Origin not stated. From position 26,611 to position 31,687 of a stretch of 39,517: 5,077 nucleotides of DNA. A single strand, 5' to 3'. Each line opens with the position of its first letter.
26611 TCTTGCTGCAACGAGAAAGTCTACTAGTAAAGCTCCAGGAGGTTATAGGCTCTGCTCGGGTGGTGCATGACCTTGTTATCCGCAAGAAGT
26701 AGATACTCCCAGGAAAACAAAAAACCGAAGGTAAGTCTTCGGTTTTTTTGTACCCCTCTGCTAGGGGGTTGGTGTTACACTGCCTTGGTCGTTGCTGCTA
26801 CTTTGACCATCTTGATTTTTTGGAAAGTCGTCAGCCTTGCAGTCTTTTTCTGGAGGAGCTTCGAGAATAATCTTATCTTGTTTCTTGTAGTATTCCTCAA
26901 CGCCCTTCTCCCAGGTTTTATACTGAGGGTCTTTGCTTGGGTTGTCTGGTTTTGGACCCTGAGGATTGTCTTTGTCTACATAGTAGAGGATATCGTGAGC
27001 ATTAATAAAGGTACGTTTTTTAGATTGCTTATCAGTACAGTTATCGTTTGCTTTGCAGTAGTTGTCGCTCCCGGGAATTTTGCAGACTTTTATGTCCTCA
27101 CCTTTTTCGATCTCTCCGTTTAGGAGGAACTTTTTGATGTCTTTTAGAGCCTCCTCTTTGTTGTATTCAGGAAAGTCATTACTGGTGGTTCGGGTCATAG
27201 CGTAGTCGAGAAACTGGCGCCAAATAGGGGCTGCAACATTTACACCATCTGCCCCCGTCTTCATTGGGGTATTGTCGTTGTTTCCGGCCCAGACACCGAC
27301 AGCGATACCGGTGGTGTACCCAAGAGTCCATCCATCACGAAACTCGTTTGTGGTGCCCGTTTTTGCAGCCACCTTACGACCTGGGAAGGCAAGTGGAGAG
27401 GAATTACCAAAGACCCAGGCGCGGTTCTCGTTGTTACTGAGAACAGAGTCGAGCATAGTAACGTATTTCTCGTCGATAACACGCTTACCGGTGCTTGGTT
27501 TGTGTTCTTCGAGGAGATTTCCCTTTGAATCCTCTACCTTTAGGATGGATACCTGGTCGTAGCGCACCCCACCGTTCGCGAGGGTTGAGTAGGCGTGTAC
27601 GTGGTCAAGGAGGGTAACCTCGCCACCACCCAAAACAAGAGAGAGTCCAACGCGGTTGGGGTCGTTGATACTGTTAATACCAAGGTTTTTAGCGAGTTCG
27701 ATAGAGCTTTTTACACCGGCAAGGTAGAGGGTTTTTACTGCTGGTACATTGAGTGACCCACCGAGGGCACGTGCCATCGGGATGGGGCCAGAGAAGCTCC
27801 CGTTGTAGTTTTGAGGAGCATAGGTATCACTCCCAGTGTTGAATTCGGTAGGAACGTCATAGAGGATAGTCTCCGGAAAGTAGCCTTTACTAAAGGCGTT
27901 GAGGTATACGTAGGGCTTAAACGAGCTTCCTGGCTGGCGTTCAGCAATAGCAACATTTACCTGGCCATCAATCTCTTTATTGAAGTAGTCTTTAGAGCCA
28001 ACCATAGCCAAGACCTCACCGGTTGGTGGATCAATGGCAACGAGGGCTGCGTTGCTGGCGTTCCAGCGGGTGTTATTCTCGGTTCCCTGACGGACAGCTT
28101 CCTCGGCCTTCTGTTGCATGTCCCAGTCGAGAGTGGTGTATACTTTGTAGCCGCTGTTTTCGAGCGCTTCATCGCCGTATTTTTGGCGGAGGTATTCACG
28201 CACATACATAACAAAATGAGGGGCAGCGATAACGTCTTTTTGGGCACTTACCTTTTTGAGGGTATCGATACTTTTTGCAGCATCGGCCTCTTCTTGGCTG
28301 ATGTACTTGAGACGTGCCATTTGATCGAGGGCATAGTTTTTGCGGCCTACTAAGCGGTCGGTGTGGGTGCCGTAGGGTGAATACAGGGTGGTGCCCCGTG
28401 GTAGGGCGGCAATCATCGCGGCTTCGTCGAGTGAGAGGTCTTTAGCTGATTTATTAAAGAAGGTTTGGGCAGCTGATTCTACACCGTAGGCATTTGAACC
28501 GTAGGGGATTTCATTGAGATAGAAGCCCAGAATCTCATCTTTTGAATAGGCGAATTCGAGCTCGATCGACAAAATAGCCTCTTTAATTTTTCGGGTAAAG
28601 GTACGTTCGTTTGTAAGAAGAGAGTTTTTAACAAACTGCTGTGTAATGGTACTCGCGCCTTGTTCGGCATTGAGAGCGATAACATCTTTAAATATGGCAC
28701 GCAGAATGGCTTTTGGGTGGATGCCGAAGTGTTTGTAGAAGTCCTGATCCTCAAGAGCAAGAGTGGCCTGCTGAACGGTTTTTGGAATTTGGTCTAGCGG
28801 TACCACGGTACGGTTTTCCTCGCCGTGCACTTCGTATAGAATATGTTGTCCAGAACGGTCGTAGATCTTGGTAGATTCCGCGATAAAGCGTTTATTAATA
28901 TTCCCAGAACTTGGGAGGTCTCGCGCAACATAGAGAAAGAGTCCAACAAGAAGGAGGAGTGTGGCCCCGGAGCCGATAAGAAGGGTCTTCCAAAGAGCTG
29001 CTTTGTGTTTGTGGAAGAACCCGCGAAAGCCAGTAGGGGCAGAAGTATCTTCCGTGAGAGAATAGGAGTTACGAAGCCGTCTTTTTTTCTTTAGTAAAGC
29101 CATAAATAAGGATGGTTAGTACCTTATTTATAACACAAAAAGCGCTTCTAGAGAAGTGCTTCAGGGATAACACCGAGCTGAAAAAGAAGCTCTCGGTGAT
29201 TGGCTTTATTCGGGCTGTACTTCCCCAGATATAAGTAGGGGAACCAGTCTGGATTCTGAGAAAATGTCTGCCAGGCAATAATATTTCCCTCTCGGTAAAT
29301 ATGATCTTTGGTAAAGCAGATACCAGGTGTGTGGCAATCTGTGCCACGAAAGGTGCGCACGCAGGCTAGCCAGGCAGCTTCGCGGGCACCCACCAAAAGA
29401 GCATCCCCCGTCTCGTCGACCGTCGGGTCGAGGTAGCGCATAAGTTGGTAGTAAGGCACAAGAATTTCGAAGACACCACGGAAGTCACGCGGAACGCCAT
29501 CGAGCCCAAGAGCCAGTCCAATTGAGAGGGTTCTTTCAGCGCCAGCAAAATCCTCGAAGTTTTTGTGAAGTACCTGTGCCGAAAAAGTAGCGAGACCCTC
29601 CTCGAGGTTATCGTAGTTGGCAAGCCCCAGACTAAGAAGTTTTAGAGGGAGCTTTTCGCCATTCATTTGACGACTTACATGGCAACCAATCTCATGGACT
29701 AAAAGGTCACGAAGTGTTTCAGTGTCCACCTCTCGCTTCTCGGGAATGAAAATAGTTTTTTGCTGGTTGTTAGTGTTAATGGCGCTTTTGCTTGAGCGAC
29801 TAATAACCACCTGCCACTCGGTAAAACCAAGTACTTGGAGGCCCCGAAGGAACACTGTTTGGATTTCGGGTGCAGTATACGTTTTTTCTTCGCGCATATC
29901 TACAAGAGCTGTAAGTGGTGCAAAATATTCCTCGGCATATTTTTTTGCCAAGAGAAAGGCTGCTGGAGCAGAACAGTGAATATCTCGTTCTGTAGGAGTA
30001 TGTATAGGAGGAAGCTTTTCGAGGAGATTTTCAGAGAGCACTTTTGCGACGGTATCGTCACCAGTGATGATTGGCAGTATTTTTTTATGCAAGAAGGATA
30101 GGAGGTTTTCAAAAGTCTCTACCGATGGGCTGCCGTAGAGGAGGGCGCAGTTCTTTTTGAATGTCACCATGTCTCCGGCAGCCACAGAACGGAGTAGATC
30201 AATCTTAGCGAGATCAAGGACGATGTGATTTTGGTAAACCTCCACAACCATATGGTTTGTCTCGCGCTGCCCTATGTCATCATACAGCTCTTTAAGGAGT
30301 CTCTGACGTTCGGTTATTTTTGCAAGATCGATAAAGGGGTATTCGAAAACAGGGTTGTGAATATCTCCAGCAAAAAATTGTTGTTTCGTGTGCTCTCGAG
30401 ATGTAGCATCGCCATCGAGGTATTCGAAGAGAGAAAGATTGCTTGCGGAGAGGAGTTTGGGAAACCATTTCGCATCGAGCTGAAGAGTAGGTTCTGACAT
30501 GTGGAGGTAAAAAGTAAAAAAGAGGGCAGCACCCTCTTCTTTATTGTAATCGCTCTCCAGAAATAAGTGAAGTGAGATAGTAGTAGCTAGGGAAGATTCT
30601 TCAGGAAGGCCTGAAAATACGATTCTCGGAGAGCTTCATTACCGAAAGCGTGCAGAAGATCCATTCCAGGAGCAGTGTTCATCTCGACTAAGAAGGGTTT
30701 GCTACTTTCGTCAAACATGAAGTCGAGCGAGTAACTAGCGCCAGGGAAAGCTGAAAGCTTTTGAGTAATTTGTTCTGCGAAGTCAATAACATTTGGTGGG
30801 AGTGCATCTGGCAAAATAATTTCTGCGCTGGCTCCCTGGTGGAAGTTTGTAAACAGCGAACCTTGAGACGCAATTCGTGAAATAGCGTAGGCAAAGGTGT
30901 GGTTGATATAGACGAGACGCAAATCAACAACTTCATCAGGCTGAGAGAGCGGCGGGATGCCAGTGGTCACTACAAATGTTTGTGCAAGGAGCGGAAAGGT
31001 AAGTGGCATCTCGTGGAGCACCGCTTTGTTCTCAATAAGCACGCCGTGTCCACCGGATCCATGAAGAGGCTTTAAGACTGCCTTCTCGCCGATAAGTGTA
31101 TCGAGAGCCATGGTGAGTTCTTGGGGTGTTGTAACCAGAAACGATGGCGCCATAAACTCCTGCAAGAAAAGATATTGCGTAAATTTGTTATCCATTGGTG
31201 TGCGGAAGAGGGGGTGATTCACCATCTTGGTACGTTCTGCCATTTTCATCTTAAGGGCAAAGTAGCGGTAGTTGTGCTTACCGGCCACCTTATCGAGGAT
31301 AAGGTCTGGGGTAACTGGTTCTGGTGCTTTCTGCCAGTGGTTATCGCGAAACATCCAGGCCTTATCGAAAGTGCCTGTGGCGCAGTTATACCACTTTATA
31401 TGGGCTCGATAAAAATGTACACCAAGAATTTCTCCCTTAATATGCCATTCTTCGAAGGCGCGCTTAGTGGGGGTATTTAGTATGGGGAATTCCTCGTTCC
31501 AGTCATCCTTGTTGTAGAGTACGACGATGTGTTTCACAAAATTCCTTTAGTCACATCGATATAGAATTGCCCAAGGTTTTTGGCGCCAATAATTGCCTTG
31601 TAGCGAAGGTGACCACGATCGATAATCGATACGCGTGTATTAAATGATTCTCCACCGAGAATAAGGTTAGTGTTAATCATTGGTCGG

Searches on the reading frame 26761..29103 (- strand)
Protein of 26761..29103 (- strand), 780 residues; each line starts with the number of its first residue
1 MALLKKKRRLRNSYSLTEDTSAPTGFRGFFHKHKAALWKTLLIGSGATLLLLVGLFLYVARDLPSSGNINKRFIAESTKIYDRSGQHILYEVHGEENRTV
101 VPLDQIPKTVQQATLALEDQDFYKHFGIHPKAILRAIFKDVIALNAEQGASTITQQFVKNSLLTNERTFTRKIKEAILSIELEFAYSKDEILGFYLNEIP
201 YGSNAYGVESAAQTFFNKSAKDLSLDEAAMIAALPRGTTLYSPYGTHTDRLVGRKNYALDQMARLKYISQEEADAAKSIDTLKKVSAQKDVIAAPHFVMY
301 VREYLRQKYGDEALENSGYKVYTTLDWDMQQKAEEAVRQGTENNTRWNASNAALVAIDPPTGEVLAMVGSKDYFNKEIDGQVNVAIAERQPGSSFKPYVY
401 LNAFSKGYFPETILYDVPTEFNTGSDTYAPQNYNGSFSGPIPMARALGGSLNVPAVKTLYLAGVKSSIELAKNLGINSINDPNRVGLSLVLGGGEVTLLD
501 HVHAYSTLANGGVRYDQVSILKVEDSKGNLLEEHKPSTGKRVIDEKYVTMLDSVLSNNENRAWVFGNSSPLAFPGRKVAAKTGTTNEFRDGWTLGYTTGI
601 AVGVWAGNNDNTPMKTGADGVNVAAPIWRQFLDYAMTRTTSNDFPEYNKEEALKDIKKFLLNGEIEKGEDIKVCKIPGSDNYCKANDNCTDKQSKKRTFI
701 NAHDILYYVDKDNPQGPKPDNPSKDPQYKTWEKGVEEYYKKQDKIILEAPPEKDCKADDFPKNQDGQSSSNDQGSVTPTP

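Call 30: search_protein_families(library=pfam, proteins=[window:26761-29103:-], max_evalue=0.001)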
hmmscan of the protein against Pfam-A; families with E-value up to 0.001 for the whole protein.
window:26761-29103:- (780 aa): 2 families
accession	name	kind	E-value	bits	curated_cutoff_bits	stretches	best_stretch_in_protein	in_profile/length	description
PF00912.28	Transgly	-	2.2e-60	203.6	27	1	88-262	4-177/178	Transglycosylase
PF00905.27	Transpeptidase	-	4.5e-25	88.9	22.1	1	353-632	2-298/299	Penicillin binding protein transpeptidase domain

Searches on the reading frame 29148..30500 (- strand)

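Call 30: search_protein_families(library=pfam, proteins=[window:29148-30500:-], max_evalue=0.001)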
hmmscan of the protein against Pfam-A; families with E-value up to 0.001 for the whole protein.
window:29148-30500:- (450 aa): 1 family
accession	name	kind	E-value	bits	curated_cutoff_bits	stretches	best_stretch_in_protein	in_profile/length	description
PF08014.17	MATCAP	-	1.7e-22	80.4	27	2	183-307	93-217/365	Microtubule-associated tyrosine carboxypeptidase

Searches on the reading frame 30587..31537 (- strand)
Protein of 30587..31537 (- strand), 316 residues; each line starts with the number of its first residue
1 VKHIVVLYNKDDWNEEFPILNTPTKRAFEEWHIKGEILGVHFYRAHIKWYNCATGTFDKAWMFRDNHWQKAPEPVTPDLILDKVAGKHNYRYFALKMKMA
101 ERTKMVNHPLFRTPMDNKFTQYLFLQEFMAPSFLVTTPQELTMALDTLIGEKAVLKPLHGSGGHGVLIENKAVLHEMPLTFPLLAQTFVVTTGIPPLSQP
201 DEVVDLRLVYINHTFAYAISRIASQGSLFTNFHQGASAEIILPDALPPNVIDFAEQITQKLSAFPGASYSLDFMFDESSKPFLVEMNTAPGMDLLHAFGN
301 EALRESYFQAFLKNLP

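Call 30: search_protein_families(library=pfam, proteins=[window:30587-31537:-], max_evalue=0.001)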
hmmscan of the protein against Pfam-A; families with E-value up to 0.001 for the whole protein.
window:30587-31537:- (316 aa): 5 families
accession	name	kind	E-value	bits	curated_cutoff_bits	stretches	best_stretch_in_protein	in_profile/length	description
PF14397.11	ATPgrasp_ST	-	1.2e-07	31.7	31.4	0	250-305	218-271/278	Sugar-transfer associated ATP-grasp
PF14398.11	ATPgrasp_YheCD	-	1.2e-07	31.7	26.8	1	186-307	106-244/255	YheC/D like ATP-grasp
PF02955.21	GSH-S_ATP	-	7.4e-06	26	23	1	126-261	9-139/175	Prokaryotic glutathione synthetase, ATP-grasp domain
PF08443.16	RimK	-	1.2e-05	25.5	21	1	134-294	23-171/188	RimK-like ATP-grasp domain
PF02655.19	ATP-grasp_3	-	0.00082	19.9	23.2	0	134-287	15-154/160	ATP-grasp domain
